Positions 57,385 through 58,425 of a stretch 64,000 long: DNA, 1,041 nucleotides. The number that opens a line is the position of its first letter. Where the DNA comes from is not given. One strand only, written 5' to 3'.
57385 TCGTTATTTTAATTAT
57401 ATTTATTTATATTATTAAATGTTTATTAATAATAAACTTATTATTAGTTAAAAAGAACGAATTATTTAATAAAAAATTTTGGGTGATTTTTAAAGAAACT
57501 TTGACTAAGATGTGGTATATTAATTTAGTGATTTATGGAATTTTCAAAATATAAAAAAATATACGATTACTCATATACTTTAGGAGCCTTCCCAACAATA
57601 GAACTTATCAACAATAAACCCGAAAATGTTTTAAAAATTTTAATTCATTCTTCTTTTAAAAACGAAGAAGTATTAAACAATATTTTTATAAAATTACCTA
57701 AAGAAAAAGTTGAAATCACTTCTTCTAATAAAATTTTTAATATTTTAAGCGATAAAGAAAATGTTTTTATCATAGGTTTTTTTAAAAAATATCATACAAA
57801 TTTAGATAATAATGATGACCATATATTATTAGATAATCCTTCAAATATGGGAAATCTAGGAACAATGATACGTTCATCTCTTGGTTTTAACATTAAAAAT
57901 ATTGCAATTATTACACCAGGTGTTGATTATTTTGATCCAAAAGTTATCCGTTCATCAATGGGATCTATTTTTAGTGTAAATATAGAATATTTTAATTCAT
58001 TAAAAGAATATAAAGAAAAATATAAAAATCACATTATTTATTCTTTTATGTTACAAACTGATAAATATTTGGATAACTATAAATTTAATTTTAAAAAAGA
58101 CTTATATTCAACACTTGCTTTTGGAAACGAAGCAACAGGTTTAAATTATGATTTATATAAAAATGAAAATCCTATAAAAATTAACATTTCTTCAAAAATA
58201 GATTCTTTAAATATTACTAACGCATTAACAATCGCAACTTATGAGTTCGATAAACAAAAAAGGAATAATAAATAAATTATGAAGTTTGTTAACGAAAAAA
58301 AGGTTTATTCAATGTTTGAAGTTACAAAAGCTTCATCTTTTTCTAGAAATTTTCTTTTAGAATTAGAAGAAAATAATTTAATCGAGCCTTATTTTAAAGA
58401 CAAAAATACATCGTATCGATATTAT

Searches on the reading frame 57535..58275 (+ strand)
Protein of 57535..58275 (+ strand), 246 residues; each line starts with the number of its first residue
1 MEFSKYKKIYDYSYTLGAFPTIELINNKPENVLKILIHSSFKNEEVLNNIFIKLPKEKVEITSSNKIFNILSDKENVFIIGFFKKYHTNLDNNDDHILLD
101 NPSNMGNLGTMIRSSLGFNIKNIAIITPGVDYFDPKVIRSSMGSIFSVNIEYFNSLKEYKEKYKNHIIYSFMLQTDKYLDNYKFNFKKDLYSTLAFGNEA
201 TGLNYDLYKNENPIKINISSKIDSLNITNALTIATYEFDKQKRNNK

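Call 3: search_protein_families(library=pfam, proteins=[window:57535-58275:+], max_evalue=0.1)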
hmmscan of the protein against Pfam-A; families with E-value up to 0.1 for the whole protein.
window:57535-58275:+ (246 aa): 1 family
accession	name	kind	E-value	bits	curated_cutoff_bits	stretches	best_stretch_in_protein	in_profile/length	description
PF00588.24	SpoU_methylase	-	3.5e-25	89.2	29.7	1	96-236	3-142/142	SpoU rRNA Methylase family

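Call 5: search_protein_families(library=ncbifam, proteins=[window:57535-58275:+], max_evalue=0.1)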
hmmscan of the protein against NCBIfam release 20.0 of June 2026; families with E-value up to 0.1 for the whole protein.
window:57535-58275:+ (246 aa): 10 families
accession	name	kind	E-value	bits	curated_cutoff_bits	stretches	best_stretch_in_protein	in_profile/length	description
TIGR00186.1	rRNA_methyl_3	equivalog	4.3e-15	55.8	160.15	1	93-242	92-240/240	23S rRNA (guanosine(2251)-2'-O)-methyltransferase RlmB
TIGR00185.1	tRNA_yibK_trmL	equivalog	2.5e-12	46.9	190.6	1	97-244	4-150/154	tRNA (uridine(34)/cytosine(34)/5-carboxymethylaminomethyluridine(34)-2'-O)-methyltransferase TrmL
NF000477.1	NshR_TsnR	equivalog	7.1e-09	35.5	425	1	86-238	108-260/266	NshR/TsnR family 23S rRNA methyltransferase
NF000035.1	nosihep_NshR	exception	4.1e-06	26.5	500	1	91-238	113-260/274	NshR family nosiheptide/thiostrepton resistance 23S rRNA methyltransferase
TIGR00050.1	rRNA_methyl_1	subfamily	1.2e-05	25.3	167.15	1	97-243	7-158/233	TrmJ/YjtD family RNA methyltransferase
NF008117.0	PRK10864.1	equivalog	0.00031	20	267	1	85-242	187-342/344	tRNA/rRNA methyltransferase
NF000008.1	trim_DfrA1_rpt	exception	0.0013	18.5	420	1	13-152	39-179/187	trimethoprim-resistant repeat-containing dihydrofolate reductase DfrA1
NF008295.0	PRK11081.1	equivalog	0.0067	16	227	1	94-244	19-167/230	tRNA (guanosine(18)-2'-O)-methyltransferase TrmH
NF007683.0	PRK10358.1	equivalog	0.012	15.5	282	1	100-241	7-147/157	tRNA (uridine(34)/cytosine(34)/5-carboxymethylaminomethyluridine(34)-2'-O)-methyltransferase TrmL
NF011694.0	PRK15114.1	equivalog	0.028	13.9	280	0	193-238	110-156/246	tRNA (cytosine(32)/uridine(32)-2'-O)-methyltransferase TrmJ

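Call 10: find_homologous_proteins(query=window:57535-58275:+)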
Query window:57535-58275:+ (246 aa): 3444 proteins with E <= 0.001 among 4156 candidates; the best 120 are listed.
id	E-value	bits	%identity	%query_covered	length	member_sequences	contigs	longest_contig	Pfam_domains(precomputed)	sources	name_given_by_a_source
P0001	1.5e-152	524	100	100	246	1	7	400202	PF00588.25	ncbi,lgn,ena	-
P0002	6.6e-151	518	99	100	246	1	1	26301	PF00588.25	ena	-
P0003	8.2e-151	518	98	100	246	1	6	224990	PF00588.25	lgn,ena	-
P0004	1.1e-143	495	95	100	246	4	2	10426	PF00588.25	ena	-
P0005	1.5e-135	468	89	100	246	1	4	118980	PF00588.25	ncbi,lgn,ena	-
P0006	2.5e-126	438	83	100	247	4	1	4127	PF00588.25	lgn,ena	-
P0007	2.0e-113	396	80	99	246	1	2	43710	PF00588.25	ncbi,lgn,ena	-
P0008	1.4e-111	390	77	98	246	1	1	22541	PF00588.25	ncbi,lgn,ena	-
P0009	9.9e-111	387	77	98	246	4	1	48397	PF00588.25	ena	-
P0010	3.0e-96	340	72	99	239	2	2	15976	PF00588.25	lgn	-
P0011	1.7e-89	317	69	98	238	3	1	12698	PF00588.25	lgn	-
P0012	8.5e-83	296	64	98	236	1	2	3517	PF00588.25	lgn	-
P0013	1.1e-82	295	63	98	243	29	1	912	PF00588.25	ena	-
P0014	1.1e-81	292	63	98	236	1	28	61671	PF00588.25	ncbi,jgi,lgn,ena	-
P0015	1.5e-81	292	63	98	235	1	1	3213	PF00588.25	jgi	-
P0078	2.5e-73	265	58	98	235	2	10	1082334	PF00588.25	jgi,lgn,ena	-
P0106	2.7e-71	258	57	98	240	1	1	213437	PF00588.25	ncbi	ncbi:MAG: TrmH family RNA methyltransferase [Bacilli bacterium]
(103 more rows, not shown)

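Call 12: find_encoding_contigs(protein=P0001, flank=10000, max_places=6)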
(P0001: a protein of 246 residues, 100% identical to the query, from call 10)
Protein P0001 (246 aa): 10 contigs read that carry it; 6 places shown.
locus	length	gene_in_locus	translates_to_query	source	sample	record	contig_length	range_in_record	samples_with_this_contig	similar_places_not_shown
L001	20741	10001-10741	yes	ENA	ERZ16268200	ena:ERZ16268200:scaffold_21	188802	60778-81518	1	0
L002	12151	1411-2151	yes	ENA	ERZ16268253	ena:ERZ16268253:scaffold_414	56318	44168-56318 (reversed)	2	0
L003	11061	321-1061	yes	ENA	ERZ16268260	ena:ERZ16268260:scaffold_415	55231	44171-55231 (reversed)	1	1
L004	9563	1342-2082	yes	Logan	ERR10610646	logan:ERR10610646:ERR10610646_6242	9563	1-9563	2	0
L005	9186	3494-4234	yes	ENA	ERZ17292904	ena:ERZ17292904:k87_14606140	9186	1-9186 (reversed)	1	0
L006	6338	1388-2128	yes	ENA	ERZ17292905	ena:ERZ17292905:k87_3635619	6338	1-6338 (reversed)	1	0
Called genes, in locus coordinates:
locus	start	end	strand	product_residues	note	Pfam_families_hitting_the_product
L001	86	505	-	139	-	-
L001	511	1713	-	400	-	-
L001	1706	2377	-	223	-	PF08378:NERD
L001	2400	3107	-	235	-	PF01048:PNP_UDP_1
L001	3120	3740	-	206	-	-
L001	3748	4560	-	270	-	PF02457:DAC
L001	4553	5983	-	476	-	PF07992:Pyr_redox_2 (faint), PF21688:FAD-depend_C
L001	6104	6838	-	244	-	-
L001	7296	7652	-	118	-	PF12844:HTH_19, PF13560:HTH_31, PF01381:HTH_3, PF13443:HTH_26 (weak)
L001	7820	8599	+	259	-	-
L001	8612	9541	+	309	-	-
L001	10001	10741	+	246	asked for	PF00588:SpoU_methylase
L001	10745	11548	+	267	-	-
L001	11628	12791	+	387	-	PF00589:Phage_integrase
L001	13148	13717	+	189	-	-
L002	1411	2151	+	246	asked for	PF00588:SpoU_methylase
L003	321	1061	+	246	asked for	PF00588:SpoU_methylase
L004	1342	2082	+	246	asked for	PF00588:SpoU_methylase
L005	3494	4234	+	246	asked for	PF00588:SpoU_methylase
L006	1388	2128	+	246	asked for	PF00588:SpoU_methylase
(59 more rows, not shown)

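Call 13: find_encoding_contigs(protein=P0007, flank=10000, max_places=4)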
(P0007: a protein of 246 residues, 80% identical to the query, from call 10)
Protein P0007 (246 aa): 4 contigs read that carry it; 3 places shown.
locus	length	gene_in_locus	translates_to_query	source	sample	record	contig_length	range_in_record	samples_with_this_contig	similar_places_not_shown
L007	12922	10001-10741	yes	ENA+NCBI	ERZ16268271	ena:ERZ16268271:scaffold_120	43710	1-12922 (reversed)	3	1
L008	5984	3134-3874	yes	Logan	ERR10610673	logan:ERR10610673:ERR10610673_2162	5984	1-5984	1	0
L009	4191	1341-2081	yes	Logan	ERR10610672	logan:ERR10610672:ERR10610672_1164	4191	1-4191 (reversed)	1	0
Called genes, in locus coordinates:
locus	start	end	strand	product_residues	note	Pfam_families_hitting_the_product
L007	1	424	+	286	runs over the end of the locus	PF02811:PHP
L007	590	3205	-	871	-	PF00171:Aldedh, PF00465:Fe-ADH, PF13685:Fe-ADH_2 (weak), PF25137:ADH_Fe_C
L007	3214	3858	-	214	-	PF06971:Put_DNA-bind_N, PF02629:CoA_binding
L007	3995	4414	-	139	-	-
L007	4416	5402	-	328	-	-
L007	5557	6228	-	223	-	PF08378:NERD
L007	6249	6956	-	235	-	PF01048:PNP_UDP_1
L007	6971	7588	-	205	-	-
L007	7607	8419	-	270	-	PF02457:DAC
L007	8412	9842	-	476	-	PF01946:Thi4 (faint), PF07992:Pyr_redox_2 (faint), PF13450:NAD_binding_8 (faint), PF21688:FAD-depend_C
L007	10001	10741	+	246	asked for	PF00588:SpoU_methylase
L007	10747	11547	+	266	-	PF13411:MerR_1 (faint)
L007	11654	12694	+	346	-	PF00589:Phage_integrase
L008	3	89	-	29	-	?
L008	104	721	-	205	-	-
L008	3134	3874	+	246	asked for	PF00588:SpoU_methylase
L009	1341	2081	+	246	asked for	PF00588:SpoU_methylase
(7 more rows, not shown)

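Call 14: find_encoding_contigs(protein=P0078, flank=8000, max_places=3)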
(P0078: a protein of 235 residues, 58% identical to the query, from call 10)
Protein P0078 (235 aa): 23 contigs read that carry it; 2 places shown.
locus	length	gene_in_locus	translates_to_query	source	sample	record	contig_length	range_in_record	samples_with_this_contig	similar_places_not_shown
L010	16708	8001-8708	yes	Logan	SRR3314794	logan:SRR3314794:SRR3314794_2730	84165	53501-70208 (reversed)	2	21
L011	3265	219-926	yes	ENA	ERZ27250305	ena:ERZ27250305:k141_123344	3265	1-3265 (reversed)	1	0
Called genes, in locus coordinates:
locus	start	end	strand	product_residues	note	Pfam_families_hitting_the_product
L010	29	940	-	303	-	PF01545:Cation_efflux, PF16916:ZT_dimer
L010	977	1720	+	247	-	PF00205:TPP_enzyme_M (faint), PF02146:SIR2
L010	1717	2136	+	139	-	PF00571:CBS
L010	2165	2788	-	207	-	PF14681:UPRTase, PF00156:Pribosyltran (weak)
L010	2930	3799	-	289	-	PF03880:DbpA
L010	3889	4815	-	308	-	PF06541:ABC_trans_CmpB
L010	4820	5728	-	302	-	PF00106:adh_short, PF01370:Epimerase (weak), PF13561:adh_short_C2 (weak)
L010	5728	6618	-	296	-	PF00037:Fer4 (faint), PF12837:Fer4_6 (faint), PF12838:Fer4_7 (faint), PF13484:Fer4_16 (faint)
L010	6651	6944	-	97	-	-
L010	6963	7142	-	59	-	-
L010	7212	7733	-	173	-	PF02224:Cytidylate_kin (faint), PF13238:AAA_18, PF01202:SKI (faint)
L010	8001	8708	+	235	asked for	PF00588:SpoU_methylase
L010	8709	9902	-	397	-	PF01545:Cation_efflux, PF16916:ZT_dimer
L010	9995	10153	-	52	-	-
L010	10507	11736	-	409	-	PF16491:Peptidase_M48_N, PF01435:Peptidase_M48, PF10026:DUF2268 (weak)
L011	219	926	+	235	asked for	PF00588:SpoU_methylase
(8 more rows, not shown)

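Call 15: find_encoding_contigs(protein=P0014, flank=8000, max_places=3)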
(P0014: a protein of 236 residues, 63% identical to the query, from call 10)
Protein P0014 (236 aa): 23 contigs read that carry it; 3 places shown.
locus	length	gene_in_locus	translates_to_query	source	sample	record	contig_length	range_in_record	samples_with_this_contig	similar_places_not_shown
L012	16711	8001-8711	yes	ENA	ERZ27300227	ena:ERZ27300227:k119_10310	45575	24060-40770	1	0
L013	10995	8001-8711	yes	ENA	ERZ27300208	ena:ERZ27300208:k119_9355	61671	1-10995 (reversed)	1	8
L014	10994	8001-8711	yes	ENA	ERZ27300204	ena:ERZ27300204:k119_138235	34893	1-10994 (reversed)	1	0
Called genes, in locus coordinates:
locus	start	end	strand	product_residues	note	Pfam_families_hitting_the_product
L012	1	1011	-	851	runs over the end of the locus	PF08531:Bac_rhamnosid_N, PF05592:Bac_rhamnosid, PF17389:Bac_rhamnosid6H, PF17390:Bac_rhamnosid_C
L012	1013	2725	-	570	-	PF13347:MFS_2, PF07690:MFS_1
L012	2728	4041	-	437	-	PF00232:Glyco_hydro_1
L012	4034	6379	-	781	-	PF22666:Glyco_hydro_2_N2, PF02837:Glyco_hydro_2_N (weak), PF00703:Glyco_hydro_2 (weak), PF02836:Glyco_hydro_2_C, PF18565:Glyco_hydro2_C5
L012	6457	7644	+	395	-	PF00165:HTH_AraC (faint), PF12833:HTH_18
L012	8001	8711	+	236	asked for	PF00588:SpoU_methylase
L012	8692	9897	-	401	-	PF01545:Cation_efflux, PF16916:ZT_dimer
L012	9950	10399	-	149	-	PF13302:Acetyltransf_3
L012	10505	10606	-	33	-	-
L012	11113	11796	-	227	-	PF13346:ABC2_membrane_5 (weak)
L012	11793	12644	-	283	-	PF00005:ABC_tran, PF13304:AAA_21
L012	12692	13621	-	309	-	PF00892:EamA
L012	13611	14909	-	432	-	PF12833:HTH_18, PF00165:HTH_AraC, PF12833:HTH_18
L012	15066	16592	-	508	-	PF03606:DcuC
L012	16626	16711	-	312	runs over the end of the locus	PF00696:AA_kinase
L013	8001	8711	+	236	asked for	PF00588:SpoU_methylase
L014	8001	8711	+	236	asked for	PF00588:SpoU_methylase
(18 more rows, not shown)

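Call 16: find_encoding_contigs(protein=P0106, flank=8000, max_places=2)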
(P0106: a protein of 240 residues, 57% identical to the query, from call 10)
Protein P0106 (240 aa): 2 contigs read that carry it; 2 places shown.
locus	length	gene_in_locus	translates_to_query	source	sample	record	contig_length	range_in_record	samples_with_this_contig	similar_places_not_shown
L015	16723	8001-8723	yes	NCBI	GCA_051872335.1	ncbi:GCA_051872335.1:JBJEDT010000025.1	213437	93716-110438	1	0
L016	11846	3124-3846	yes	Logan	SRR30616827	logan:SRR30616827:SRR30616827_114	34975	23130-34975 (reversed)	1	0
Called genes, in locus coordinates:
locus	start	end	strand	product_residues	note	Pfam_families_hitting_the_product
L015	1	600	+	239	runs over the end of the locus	PF20772:TACO1_YebC_N, PF01709:Transcrip_reg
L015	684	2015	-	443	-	PF13173:AAA_14, PF13635:DUF4143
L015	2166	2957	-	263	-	PF02673:BacA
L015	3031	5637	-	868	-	PF00171:Aldedh, PF00465:Fe-ADH, PF25137:ADH_Fe_C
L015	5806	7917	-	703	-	PF00989:PAS (faint), PF08447:PAS_3 (faint), PF00990:GGDEF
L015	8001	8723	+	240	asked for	PF00588:SpoU_methylase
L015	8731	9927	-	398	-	PF03486:HI0933_like, PF22780:HI0933_like_1st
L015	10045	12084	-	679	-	PF00990:GGDEF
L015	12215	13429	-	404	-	PF05343:Peptidase_M42 (faint), PF01546:Peptidase_M20, PF07687:M20_dimer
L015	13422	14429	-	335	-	PF02129:Peptidase_S15 (weak), PF00561:Abhydrolase_1, PF12146:Hydrolase_4, PF12697:Abhydrolase_6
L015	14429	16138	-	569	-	PF02837:Glyco_hydro_2_N, PF22666:Glyco_hydro_2_N2, PF00703:Glyco_hydro_2, PF02836:Glyco_hydro_2_C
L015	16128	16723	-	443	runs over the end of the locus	PF07690:MFS_1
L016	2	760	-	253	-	?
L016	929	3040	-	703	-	PF00989:PAS (faint), PF08447:PAS_3 (faint), PF00990:GGDEF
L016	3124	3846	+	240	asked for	PF00588:SpoU_methylase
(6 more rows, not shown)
